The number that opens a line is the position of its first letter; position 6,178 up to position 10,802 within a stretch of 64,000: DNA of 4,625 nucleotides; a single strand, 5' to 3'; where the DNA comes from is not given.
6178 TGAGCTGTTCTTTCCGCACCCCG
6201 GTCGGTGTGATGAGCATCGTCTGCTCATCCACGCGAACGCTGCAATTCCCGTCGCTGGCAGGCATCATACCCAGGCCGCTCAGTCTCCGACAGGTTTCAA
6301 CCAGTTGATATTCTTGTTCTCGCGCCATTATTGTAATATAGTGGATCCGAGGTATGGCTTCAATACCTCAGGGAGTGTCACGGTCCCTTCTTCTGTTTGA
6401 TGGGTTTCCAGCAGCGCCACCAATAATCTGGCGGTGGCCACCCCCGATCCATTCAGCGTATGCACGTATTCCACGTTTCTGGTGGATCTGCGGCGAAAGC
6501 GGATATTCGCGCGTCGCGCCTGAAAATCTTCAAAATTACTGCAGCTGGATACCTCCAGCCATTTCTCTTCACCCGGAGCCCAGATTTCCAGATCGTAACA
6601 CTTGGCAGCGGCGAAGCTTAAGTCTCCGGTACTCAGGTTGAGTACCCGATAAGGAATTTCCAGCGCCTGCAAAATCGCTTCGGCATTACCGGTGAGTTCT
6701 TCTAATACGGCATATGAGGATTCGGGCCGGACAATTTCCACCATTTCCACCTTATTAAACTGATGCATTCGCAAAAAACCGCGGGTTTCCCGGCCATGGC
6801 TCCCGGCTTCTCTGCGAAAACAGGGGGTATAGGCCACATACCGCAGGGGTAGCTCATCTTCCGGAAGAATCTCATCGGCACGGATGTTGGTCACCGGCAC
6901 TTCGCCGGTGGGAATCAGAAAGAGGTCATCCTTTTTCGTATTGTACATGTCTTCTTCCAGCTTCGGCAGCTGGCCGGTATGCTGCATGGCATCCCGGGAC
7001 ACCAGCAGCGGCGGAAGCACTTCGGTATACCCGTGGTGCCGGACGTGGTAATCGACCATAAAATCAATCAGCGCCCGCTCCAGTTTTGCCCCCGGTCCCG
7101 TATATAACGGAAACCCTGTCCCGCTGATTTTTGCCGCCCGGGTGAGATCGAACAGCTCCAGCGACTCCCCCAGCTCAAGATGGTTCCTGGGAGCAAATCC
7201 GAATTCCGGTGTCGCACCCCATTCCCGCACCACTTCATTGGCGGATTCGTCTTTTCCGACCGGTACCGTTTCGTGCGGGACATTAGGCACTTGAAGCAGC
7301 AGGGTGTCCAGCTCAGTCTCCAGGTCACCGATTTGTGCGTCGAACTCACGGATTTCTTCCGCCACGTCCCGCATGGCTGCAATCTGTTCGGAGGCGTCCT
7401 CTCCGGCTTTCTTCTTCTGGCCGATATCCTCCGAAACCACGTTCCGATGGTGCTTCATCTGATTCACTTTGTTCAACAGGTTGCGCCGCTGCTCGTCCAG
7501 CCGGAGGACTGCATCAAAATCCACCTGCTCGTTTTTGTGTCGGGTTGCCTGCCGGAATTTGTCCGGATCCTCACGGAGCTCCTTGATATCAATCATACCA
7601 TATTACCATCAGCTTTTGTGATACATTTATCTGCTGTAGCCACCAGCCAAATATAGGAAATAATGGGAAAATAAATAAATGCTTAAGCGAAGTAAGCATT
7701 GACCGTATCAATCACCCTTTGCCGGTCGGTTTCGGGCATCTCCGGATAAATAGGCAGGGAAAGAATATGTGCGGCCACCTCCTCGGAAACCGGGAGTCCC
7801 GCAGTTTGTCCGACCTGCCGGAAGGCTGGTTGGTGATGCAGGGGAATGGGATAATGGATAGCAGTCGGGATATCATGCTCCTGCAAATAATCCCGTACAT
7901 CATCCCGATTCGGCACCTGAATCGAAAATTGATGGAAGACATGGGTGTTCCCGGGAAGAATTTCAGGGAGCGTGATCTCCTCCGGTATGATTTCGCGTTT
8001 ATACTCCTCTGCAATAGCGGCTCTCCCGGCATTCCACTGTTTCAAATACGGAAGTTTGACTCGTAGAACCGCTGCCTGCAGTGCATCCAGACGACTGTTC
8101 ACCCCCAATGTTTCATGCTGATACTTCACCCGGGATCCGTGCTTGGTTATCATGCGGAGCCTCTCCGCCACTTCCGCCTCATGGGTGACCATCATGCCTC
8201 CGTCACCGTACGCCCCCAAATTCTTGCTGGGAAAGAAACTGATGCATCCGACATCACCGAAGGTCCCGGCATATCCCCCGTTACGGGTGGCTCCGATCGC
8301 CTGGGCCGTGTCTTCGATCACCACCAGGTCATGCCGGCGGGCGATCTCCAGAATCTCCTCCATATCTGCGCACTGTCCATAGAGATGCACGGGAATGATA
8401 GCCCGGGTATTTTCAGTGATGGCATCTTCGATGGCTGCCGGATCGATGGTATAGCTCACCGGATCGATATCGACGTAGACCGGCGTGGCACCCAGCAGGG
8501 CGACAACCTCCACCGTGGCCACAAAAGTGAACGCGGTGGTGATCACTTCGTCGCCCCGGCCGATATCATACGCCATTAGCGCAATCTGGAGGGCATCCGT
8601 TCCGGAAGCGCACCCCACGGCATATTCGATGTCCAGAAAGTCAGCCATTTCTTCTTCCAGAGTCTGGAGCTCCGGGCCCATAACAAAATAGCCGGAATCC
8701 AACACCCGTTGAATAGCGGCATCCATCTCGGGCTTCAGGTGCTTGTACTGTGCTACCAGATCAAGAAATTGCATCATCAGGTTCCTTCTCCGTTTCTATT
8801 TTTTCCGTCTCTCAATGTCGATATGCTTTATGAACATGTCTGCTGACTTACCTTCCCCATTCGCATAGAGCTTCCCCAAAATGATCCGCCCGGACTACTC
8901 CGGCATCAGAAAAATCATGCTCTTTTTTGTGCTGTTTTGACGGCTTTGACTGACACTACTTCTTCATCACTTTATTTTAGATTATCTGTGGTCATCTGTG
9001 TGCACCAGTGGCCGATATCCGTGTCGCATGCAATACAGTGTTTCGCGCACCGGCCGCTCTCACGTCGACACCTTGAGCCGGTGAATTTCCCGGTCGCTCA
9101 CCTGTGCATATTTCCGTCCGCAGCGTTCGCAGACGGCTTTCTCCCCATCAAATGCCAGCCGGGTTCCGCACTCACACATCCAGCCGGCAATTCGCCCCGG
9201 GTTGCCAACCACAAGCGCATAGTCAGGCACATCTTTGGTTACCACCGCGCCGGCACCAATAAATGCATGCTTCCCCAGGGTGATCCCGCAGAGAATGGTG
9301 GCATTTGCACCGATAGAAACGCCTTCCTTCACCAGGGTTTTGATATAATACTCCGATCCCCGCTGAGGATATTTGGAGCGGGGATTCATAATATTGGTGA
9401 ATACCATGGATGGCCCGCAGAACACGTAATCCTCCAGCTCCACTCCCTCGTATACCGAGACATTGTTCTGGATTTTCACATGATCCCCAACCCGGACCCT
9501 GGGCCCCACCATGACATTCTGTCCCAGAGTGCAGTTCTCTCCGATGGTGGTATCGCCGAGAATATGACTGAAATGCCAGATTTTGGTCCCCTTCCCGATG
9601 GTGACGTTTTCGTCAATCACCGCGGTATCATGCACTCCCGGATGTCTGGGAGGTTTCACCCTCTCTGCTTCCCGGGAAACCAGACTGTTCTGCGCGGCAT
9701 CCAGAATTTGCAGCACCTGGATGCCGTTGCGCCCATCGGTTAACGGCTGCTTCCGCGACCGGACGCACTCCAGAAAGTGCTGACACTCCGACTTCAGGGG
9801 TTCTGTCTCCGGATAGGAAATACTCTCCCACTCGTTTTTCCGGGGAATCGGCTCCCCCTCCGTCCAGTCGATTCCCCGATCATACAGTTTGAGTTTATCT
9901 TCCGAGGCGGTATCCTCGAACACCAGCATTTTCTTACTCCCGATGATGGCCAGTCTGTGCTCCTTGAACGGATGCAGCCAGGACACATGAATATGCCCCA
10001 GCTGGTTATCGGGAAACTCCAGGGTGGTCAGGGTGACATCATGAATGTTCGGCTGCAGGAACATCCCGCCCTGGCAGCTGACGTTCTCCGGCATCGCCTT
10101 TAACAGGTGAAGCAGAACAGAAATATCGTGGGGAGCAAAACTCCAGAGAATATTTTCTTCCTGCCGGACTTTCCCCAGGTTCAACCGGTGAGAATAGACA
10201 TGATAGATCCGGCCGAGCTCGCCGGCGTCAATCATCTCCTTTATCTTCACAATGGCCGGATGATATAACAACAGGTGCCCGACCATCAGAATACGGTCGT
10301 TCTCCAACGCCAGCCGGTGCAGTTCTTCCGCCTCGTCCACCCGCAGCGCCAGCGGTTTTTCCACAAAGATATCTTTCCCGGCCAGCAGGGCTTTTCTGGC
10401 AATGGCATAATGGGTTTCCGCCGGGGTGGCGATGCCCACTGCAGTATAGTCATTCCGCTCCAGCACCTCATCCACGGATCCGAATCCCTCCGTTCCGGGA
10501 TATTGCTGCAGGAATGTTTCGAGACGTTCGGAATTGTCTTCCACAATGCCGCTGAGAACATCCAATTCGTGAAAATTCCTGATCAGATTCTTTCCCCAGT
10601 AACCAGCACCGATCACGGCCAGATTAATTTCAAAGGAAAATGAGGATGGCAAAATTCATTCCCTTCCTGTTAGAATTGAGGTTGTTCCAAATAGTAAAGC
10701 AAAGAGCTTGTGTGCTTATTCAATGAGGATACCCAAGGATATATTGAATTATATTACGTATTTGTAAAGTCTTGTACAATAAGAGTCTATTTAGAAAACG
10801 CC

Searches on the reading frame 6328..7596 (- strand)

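Call 76: search_protein_families(library=pfam, proteins=[window:6328-7596:-], max_evalue=0.000001)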
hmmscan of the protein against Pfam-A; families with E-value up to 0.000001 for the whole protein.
window:6328-7596:- (422 aa): 2 families
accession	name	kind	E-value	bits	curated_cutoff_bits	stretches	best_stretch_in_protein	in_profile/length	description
PF00587.30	tRNA-synt_2b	-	1.5e-36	126.5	29.3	1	221-399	7-179/179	tRNA synthetase class II core domain (G, H, P, S and T)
PF02403.27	Seryl_tRNA_N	-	1.1e-27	96.8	28.2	1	1-107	1-108/108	Seryl-tRNA synthetase N-terminal domain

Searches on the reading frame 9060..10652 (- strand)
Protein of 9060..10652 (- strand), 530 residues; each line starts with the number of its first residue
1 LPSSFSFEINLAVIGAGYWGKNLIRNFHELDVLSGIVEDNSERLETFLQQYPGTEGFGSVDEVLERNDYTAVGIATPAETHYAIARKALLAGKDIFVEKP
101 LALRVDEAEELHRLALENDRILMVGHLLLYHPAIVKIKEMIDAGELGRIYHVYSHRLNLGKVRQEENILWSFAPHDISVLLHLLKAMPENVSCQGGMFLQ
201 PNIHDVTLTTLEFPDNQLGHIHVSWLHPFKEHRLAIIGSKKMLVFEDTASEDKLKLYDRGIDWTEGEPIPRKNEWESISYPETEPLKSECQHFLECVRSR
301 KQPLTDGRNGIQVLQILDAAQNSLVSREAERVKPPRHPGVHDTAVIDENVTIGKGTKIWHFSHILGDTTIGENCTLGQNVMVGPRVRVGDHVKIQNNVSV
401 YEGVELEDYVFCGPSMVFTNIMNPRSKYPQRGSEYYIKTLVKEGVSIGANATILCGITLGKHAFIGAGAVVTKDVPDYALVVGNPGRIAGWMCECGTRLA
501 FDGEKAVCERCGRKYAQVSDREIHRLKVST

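Call 76: search_protein_families(library=pfam, proteins=[window:9060-10652:-], max_evalue=0.000001)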
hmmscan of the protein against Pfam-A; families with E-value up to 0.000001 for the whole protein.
window:9060-10652:- (530 aa): 6 families
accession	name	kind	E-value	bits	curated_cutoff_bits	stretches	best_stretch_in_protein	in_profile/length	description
PF01408.29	GFO_IDH_MocA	-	7.3e-24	85.2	24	1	9-126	1-120/120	Oxidoreductase family, NAD-binding Rossmann fold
PF00132.30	Hexapep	-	9.9e-24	82.4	27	2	349-383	1-35/36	Bacterial transferase hexapeptide (six repeats)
PF22725.1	GFO_IDH_MocA_C3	-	1.9e-16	60.6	27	1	135-243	2-123/124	GFO/IDH/MocA C-terminal domain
PF14602.12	Hexapep_2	-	6.1e-14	51.9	27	0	368-401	2-33/34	Hexapeptide repeat of succinyl-transferase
PF02894.22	GFO_IDH_MocA_C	-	4e-13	50.1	22.9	1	138-324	1-210/218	Oxidoreductase family, C-terminal alpha/beta domain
PF25084.1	LbH_EIF2B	-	8.8e-09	35.8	54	1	341-402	13-72/105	EIF2B subunit epsilon LbH domain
